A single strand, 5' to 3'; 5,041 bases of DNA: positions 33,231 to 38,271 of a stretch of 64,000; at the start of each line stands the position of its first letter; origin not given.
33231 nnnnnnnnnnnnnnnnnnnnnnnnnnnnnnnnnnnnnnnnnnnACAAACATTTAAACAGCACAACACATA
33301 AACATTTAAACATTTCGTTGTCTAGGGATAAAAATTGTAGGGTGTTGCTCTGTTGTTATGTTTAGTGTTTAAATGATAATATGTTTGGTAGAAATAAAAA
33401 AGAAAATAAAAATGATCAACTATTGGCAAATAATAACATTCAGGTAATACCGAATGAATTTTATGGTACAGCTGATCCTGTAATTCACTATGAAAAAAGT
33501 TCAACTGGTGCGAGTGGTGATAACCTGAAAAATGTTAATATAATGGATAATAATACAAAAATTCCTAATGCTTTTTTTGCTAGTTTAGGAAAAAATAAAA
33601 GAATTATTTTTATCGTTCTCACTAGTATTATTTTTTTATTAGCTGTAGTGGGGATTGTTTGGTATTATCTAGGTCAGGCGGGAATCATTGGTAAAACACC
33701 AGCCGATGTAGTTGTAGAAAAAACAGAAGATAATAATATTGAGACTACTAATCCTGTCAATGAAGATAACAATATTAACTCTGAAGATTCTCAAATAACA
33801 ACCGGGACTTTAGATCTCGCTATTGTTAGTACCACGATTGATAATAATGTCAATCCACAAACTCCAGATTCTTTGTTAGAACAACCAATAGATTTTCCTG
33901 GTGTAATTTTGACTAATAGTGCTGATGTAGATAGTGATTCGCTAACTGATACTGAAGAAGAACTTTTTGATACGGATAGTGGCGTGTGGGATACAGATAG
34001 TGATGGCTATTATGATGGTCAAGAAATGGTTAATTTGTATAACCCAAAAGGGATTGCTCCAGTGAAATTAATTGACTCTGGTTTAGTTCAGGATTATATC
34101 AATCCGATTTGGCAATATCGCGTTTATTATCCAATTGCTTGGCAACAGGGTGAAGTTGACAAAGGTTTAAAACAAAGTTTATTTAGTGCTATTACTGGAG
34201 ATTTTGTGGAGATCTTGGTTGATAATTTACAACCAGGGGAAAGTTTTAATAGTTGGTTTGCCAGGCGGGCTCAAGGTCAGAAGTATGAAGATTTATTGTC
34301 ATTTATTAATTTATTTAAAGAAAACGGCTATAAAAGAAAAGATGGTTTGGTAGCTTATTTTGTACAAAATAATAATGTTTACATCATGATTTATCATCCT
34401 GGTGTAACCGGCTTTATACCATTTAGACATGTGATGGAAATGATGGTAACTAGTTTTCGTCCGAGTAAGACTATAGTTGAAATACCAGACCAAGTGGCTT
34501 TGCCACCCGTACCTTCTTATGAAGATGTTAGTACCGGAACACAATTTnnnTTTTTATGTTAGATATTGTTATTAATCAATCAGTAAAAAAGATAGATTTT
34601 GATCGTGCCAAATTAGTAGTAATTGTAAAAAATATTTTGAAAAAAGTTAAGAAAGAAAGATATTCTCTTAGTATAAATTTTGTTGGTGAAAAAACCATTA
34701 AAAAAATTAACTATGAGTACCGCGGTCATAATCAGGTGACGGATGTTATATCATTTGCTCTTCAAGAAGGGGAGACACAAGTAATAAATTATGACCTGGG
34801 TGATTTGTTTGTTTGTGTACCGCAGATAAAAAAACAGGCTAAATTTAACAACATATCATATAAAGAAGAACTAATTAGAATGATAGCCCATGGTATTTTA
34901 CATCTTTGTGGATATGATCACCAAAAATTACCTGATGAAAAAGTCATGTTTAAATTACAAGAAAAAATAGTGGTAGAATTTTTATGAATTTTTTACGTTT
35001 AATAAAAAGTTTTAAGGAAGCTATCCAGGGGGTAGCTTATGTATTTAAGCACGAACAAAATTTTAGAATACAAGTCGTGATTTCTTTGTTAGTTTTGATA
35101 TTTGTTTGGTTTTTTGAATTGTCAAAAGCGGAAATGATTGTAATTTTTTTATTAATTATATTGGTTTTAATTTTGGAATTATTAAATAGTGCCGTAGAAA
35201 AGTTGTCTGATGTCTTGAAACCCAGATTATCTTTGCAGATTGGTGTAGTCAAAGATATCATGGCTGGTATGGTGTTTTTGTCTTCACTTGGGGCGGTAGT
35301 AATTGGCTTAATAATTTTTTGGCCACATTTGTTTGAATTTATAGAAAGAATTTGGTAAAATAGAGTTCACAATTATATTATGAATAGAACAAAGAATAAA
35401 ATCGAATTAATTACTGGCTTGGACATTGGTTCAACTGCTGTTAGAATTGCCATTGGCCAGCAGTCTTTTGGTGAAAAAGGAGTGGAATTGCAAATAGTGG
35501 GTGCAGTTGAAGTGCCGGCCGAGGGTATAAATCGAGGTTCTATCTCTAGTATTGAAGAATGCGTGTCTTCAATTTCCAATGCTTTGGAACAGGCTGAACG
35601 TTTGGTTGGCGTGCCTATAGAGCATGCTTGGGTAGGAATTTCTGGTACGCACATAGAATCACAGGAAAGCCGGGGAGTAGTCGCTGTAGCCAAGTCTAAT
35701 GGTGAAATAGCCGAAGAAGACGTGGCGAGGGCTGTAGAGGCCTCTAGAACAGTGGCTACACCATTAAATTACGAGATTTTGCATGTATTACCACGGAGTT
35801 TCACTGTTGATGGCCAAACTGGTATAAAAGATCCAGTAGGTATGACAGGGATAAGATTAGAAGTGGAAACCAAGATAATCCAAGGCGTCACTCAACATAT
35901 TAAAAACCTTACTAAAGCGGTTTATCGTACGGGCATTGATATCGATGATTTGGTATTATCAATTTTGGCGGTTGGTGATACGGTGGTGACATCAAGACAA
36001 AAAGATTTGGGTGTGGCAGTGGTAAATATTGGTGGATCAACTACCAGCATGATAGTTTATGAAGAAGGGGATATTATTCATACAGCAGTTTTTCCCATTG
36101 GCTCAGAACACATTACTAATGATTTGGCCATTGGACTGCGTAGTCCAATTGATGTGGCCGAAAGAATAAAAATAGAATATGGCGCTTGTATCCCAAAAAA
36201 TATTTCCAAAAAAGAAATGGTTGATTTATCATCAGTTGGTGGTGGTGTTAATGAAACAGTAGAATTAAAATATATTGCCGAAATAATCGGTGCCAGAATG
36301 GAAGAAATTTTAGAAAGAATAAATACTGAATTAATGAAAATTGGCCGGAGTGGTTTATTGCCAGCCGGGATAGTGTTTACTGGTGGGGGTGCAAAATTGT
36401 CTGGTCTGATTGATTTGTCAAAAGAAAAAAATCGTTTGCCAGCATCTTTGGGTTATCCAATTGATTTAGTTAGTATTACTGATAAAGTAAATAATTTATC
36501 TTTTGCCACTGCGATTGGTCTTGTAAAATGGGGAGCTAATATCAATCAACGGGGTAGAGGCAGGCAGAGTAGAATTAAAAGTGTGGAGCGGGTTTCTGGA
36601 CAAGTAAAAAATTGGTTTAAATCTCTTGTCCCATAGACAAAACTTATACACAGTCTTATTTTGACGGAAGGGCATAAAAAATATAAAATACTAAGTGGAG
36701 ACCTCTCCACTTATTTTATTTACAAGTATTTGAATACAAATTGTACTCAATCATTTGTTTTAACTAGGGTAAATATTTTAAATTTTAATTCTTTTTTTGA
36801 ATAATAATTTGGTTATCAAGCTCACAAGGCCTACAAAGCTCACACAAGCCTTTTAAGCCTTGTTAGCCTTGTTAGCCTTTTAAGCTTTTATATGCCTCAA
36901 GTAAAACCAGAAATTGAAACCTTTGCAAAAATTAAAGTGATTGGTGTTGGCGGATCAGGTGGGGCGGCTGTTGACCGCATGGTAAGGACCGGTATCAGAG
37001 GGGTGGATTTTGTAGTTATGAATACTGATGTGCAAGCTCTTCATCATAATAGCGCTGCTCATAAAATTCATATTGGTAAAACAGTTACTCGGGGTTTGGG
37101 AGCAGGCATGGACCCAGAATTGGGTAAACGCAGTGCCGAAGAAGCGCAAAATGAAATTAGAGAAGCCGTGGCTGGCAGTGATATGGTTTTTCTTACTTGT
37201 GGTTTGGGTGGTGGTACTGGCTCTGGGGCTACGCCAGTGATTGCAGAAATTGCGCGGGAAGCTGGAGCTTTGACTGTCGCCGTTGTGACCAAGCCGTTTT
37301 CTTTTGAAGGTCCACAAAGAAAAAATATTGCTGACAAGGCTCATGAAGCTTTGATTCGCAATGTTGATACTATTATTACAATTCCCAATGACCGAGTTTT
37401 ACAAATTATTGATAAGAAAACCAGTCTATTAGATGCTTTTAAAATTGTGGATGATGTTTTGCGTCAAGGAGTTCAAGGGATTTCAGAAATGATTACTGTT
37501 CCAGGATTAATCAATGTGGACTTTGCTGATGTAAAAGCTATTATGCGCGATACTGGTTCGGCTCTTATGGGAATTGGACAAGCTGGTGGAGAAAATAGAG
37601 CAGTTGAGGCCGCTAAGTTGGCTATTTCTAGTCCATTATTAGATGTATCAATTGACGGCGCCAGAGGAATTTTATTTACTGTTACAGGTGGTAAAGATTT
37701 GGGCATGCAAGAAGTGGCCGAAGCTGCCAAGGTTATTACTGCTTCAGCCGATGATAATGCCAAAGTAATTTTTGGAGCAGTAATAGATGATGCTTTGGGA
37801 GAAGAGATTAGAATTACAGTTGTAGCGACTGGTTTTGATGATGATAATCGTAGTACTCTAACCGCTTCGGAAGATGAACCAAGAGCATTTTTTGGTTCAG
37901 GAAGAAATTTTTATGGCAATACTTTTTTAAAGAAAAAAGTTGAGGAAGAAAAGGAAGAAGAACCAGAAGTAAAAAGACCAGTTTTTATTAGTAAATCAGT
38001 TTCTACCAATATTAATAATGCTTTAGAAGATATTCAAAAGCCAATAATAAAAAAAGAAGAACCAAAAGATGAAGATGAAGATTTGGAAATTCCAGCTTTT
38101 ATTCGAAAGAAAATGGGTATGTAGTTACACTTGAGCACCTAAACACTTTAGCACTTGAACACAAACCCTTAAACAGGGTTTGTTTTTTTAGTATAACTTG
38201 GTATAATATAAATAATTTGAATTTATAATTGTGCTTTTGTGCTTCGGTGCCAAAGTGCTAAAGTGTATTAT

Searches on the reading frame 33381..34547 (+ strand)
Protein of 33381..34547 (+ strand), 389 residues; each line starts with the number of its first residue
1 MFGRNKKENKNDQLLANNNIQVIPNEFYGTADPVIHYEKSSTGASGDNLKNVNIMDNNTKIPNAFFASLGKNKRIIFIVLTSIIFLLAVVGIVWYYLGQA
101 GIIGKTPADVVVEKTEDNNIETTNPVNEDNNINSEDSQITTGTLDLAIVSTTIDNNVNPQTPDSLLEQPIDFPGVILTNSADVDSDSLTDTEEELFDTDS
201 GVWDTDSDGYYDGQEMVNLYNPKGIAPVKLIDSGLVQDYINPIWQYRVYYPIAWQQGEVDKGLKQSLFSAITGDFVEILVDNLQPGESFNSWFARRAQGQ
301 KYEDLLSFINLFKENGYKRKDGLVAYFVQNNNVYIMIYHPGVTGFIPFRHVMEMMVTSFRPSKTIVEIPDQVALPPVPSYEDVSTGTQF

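Call 11: search_protein_families(library=pfam, proteins=[window:33381-34547:+], max_evalue=0.001)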
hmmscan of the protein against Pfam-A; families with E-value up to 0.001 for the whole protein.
window:33381-34547:+ (389 aa): 0 families

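Call 34: search_protein_families(library=ncbifam, proteins=[window:33381-34547:+], max_evalue=0.01)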
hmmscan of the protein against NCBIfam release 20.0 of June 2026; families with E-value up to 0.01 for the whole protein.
window:33381-34547:+ (389 aa): 1 family
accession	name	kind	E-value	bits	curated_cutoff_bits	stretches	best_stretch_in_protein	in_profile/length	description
NF006283.1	PRK08455.1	equivalog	0.0062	16.2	187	1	69-128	13-72/182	flagellar basal body-associated protein FliL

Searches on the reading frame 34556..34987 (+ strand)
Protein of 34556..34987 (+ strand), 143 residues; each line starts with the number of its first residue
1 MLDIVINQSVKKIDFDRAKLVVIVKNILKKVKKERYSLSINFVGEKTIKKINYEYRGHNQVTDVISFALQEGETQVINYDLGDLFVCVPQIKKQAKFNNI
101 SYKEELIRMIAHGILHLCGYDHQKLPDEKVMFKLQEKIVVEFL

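Call 11: search_protein_families(library=pfam, proteins=[window:34556-34984:+], max_evalue=0.001)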
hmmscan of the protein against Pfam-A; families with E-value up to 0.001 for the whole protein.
window:34556-34984:+ (143 aa): 1 family
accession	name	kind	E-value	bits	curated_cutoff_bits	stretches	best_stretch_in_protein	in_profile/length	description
PF02130.23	YbeY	-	2.6e-36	124.8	25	1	23-140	14-127/129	Endoribonuclease YbeY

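Call 67: find_encoding_contigs(protein=window:34556-34987:+, flank=10000, max_places=8)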
Protein window:34556-34987:+ (143 aa): 6 contigs read that carry it; 3 places shown.
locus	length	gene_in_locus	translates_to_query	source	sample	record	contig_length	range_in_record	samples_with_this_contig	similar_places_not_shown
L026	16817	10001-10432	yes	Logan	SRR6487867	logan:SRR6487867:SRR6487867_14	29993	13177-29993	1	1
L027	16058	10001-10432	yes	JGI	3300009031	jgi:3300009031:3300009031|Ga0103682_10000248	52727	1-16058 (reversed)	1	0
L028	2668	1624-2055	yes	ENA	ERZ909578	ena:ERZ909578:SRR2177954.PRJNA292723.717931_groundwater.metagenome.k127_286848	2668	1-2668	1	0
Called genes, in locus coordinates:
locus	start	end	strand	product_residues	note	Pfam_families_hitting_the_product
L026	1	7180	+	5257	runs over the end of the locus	PF13205:Big_5 (faint), PF18895:T4SS_pilin, PF13385:Laminin_G_3, PF02210:Laminin_G_2 (faint), PF13313:DUF4082 (weak), PF13385:Laminin_G_3, PF14870:PSII_BNR, PF13385:Laminin_G_3, +1 more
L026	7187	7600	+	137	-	PF18884:TSP3_bac (weak)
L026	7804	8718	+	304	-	PF18884:TSP3_bac (faint)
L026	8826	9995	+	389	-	-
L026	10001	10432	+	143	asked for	PF02130:YbeY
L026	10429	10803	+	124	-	PF01219:DAGK_prokar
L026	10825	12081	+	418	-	PF11104:PilM_2 (faint), PF02491:SHS2_FTSA, PF06723:MreB_Mbl, PF14450:FtsA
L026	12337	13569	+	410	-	PF00091:Tubulin, PF12327:FtsZ_C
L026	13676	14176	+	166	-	PF22811:Zn_ribbon_NrdR, PF03477:ATP-cone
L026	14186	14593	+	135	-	-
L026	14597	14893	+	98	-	PF01035:DNA_binding_1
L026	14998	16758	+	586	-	PF00664:ABC_membrane, PF00005:ABC_tran, PF13304:AAA_21 (faint), PF02463:SMC_N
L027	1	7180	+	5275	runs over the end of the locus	PF13205:Big_5 (faint), PF18895:T4SS_pilin, PF13385:Laminin_G_3, PF02210:Laminin_G_2 (faint), PF13313:DUF4082 (weak), PF13385:Laminin_G_3, PF14870:PSII_BNR, PF13385:Laminin_G_3, +1 more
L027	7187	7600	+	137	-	PF18884:TSP3_bac (weak)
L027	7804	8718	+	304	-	PF18884:TSP3_bac (faint)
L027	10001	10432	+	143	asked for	PF02130:YbeY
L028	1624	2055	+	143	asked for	PF02130:YbeY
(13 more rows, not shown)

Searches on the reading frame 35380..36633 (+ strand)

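Call 11: search_protein_families(library=pfam, proteins=[window:35380-36633:+], max_evalue=0.001)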
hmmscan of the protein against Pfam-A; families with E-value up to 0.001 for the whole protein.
window:35380-36633:+ (418 aa): 4 families
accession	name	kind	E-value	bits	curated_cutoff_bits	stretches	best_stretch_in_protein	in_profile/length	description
PF14450.12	FtsA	-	2.2e-36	125.5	31.8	1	213-380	1-127/127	Cell division protein FtsA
PF02491.25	SHS2_FTSA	-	4.4e-28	97.9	25.4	1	89-167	1-78/79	SHS2 domain inserted in FTSA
PF11104.14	PilM_2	-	3.5e-08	33.2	27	0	202-267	172-237/340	Type IV pilus assembly protein PilM;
PF06723.19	MreB_Mbl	-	7.1e-08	32.1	27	1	210-356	145-302/327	MreB/Mbl protein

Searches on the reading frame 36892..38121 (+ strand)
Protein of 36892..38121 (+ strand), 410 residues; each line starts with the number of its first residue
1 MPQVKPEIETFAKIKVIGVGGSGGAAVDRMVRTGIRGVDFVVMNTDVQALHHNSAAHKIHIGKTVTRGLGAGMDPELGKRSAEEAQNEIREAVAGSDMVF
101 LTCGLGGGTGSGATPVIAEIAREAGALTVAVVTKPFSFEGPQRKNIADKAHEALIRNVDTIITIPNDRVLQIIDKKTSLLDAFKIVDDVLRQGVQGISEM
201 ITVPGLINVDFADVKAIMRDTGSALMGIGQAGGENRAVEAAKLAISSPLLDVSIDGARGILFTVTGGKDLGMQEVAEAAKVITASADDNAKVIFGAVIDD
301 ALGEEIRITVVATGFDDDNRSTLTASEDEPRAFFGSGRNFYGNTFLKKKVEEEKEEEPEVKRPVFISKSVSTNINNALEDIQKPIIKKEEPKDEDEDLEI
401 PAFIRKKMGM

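Call 11: search_protein_families(library=pfam, proteins=[window:36892-38121:+], max_evalue=0.001)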
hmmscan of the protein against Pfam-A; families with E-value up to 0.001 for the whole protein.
window:36892-38121:+ (410 aa): 3 families
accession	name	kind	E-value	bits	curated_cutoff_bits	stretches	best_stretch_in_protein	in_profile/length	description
PF00091.31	Tubulin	-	2.1e-47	162.3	33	1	13-174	1-190/190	Tubulin/FtsZ family, GTPase domain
PF12327.13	FtsZ_C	-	2.5e-34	117.9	27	1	222-316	1-95/95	FtsZ family, C-terminal domain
PF04055.27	Radical_SAM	-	7.3e-05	23.4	29.5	1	76-213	24-161/166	Radical SAM superfamily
